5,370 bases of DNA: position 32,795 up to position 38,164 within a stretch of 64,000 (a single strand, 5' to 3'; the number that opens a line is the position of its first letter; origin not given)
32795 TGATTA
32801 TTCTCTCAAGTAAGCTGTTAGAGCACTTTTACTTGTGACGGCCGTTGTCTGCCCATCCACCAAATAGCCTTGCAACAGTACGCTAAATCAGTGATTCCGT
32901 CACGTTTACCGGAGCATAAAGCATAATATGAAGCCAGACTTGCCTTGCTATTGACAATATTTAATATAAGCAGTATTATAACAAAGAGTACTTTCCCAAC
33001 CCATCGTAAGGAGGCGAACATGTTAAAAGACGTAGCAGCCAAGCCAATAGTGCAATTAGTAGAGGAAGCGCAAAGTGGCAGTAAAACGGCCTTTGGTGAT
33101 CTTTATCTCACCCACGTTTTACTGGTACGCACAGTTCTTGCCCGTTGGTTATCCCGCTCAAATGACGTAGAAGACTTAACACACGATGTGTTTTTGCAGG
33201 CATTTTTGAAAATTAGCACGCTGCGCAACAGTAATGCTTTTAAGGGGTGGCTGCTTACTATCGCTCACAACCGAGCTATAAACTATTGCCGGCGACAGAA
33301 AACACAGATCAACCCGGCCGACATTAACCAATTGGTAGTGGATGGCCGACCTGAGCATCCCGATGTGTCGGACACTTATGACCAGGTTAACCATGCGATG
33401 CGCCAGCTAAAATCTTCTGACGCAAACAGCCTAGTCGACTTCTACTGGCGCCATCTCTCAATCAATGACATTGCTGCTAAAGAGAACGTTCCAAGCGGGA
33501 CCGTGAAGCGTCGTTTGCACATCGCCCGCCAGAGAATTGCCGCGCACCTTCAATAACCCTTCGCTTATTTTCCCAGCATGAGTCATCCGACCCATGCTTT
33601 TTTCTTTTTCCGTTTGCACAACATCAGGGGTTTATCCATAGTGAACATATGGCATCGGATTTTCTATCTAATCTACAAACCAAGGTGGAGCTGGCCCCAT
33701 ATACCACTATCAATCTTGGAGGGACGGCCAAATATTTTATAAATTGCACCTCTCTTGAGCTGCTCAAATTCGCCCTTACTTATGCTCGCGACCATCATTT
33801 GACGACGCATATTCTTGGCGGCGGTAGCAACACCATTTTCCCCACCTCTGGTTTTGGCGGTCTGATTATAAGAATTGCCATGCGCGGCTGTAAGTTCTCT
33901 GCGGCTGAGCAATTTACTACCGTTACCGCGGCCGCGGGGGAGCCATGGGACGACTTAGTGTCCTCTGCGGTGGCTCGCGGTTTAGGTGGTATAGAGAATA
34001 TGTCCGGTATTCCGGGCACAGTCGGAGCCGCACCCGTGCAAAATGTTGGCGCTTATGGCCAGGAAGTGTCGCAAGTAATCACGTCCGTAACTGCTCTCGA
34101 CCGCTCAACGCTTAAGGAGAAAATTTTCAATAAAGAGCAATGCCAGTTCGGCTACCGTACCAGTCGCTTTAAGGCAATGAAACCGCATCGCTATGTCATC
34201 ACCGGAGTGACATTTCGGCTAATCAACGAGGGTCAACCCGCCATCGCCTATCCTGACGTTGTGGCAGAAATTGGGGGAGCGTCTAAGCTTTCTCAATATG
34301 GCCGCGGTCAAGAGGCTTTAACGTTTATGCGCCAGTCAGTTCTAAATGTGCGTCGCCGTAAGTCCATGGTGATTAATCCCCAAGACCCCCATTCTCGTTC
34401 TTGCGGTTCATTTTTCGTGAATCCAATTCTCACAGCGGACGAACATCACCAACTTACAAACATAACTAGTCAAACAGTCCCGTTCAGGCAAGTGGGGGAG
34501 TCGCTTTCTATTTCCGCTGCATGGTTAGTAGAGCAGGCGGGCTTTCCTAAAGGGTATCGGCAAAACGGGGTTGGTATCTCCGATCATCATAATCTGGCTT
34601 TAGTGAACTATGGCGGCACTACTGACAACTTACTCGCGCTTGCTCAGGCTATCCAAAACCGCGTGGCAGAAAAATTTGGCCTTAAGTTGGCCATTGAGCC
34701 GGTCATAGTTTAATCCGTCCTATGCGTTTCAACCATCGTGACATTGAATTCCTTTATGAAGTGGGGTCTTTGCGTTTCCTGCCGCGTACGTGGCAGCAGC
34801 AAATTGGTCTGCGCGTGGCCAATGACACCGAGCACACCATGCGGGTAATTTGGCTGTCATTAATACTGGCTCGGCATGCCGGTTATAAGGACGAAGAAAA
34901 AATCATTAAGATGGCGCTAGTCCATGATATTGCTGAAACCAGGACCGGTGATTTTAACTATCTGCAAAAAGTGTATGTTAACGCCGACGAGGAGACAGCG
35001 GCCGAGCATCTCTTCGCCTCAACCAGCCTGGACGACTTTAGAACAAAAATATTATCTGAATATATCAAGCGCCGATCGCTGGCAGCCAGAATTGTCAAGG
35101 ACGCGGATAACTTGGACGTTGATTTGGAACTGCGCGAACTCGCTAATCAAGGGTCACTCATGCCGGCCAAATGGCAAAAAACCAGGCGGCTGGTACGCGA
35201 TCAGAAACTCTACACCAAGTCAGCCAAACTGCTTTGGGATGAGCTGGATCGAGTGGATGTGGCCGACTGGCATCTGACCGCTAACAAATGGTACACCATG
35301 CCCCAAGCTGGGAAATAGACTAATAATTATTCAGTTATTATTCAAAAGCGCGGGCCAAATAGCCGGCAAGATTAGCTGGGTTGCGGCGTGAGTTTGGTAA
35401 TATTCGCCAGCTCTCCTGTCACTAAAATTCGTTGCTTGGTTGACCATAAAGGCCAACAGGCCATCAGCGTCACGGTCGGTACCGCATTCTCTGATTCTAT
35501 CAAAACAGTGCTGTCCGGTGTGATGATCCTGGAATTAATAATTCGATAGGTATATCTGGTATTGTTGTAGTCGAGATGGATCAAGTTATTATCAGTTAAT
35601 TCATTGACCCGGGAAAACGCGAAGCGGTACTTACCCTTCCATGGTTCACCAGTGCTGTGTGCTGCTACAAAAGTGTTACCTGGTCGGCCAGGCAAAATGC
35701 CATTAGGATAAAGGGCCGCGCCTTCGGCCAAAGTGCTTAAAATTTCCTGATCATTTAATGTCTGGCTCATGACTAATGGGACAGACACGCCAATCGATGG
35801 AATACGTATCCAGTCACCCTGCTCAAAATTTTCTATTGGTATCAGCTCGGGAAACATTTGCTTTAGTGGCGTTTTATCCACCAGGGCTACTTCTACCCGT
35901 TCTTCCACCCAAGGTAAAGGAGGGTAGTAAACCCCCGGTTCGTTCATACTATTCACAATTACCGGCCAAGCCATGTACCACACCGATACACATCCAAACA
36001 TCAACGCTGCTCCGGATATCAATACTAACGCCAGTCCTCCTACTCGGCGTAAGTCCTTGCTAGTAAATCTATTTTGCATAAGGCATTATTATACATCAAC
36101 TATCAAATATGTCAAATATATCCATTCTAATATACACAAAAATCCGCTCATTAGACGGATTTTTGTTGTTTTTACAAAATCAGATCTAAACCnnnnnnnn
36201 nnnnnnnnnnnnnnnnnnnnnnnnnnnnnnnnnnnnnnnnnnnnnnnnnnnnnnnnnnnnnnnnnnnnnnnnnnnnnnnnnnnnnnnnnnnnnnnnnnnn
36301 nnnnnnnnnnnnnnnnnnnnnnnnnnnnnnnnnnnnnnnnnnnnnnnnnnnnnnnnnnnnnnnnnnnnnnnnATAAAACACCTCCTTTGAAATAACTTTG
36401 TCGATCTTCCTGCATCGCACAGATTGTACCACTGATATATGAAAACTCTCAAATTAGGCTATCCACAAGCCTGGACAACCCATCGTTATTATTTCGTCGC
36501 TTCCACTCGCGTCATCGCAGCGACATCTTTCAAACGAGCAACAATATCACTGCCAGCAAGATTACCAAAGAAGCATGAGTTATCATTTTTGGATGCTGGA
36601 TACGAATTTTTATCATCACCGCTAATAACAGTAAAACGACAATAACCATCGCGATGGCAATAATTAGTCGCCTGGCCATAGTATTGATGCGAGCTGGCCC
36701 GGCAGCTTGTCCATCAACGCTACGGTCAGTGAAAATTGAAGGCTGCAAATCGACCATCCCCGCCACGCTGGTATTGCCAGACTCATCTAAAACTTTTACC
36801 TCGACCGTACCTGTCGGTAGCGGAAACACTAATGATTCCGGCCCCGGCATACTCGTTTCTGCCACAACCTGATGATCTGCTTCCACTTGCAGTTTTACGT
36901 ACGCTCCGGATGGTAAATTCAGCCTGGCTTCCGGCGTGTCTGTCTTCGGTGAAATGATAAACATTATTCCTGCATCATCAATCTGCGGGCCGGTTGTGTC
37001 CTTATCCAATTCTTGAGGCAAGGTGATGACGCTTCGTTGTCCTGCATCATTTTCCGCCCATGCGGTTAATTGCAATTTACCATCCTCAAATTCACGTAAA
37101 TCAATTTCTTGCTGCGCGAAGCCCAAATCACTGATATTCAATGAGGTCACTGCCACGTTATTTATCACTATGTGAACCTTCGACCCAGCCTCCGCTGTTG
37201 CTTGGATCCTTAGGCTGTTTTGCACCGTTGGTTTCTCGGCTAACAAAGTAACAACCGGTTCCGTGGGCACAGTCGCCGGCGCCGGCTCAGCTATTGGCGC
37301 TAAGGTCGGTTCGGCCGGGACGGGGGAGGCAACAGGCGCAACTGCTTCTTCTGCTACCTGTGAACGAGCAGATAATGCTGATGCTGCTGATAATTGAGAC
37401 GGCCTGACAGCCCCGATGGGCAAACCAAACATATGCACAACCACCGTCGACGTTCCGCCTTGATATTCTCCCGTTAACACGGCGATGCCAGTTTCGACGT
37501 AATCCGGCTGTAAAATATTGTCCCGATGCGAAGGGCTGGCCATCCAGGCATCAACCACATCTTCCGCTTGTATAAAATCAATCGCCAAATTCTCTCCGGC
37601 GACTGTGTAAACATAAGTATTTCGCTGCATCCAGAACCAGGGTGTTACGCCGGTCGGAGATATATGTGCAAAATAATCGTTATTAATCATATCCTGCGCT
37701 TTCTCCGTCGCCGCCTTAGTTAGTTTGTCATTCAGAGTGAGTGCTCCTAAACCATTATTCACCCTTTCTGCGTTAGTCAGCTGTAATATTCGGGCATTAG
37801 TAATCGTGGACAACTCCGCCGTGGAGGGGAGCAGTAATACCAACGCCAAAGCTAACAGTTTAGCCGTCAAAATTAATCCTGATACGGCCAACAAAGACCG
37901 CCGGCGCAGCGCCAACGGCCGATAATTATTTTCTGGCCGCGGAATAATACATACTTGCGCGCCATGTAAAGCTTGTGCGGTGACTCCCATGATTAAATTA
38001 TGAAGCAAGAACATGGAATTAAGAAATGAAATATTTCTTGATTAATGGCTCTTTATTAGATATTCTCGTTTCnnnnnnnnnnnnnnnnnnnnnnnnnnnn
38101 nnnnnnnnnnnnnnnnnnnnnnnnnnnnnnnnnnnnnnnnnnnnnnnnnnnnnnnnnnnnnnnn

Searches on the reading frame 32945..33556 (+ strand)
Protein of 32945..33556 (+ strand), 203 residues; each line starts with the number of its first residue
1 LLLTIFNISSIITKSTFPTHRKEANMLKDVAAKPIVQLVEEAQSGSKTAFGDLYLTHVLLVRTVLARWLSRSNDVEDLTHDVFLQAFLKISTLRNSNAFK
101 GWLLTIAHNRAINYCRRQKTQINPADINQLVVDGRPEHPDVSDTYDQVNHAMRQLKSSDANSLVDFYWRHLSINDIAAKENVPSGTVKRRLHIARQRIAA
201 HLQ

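Call 14: search_protein_families(library=pfam, proteins=[window:32945-33556:+])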
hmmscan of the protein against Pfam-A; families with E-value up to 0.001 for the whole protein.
window:32945-33556:+ (203 aa): 4 families
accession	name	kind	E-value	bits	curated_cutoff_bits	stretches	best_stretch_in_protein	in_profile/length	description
PF04542.20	Sigma70_r2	-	7.3e-15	55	24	1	53-119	1-69/71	Sigma-70 region 2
PF07638.17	Sigma70_ECF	-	1e-05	26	21.1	1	35-202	4-183/185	ECF sigma factor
PF08281.18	Sigma70_r4_2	-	7.7e-05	22.7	25.7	1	148-198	4-54/54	Sigma-70, region 4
PF04545.22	Sigma70_r4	-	0.00014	21.7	24.1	1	151-198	1-48/50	Sigma-70, region 4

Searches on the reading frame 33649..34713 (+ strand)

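Call 15: search_protein_families(library=pfam, proteins=[window:33649-34713:+])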
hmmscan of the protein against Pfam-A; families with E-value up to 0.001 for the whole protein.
window:33649-34713:+ (354 aa): 2 families
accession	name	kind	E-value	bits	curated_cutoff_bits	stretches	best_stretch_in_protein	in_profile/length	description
PF02873.21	MurB_C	-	2.3e-21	76.2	27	1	228-354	3-99/99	UDP-N-acetylenolpyruvoylglucosamine reductase, C-terminal domain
PF01565.28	FAD_binding_4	-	9.6e-19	67.9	26.4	1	28-151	2-130/139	FAD binding domain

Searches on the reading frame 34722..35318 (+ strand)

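Call 15: search_protein_families(library=pfam, proteins=[window:34722-35318:+])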
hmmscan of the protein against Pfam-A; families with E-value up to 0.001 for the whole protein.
window:34722-35318:+ (198 aa): 3 families
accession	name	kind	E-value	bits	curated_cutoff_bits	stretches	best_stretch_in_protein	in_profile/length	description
PF13023.12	HD_3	-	1.7e-18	67.5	22.5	1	14-137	1-131/165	HD domain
PF01966.28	HD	-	6.2e-10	39.8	22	1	37-133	3-115/116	HD domain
PF12917.13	YfbR-like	-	8.5e-07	29.3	25.9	1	10-136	2-140/182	5'-deoxynucleotidase YfbR-like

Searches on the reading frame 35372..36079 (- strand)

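Call 15: search_protein_families(library=pfam, proteins=[window:35372-36079:-])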
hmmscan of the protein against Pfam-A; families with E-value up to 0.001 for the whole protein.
window:35372-36079:- (235 aa): 1 family
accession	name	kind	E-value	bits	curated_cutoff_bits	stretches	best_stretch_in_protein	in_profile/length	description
PF04203.18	Sortase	-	5.5e-18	65.3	26.6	1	91-224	1-124/125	Sortase domain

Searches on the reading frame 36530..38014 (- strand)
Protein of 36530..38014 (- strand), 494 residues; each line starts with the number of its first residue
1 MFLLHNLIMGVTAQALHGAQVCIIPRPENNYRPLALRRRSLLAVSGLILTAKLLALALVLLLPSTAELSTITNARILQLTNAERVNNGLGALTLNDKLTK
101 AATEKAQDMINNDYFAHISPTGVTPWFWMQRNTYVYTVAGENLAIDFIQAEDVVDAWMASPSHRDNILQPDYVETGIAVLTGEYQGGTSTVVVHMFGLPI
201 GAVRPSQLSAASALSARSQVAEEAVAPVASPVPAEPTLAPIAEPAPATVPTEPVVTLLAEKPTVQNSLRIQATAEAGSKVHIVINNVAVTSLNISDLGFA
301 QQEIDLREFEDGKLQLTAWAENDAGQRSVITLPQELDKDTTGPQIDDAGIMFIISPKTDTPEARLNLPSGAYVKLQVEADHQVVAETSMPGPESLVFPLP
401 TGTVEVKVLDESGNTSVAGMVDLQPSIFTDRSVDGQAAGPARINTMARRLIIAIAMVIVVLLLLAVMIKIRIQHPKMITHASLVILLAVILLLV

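Call 15: search_protein_families(library=pfam, proteins=[window:36530-38014:-])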
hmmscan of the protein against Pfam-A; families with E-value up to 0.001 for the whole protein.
window:36530-38014:- (494 aa): 1 family
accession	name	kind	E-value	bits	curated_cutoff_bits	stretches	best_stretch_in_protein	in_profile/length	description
PF00188.32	CAP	-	6.4e-17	62.9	21.1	1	77-190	1-111/117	Cysteine-rich secretory protein family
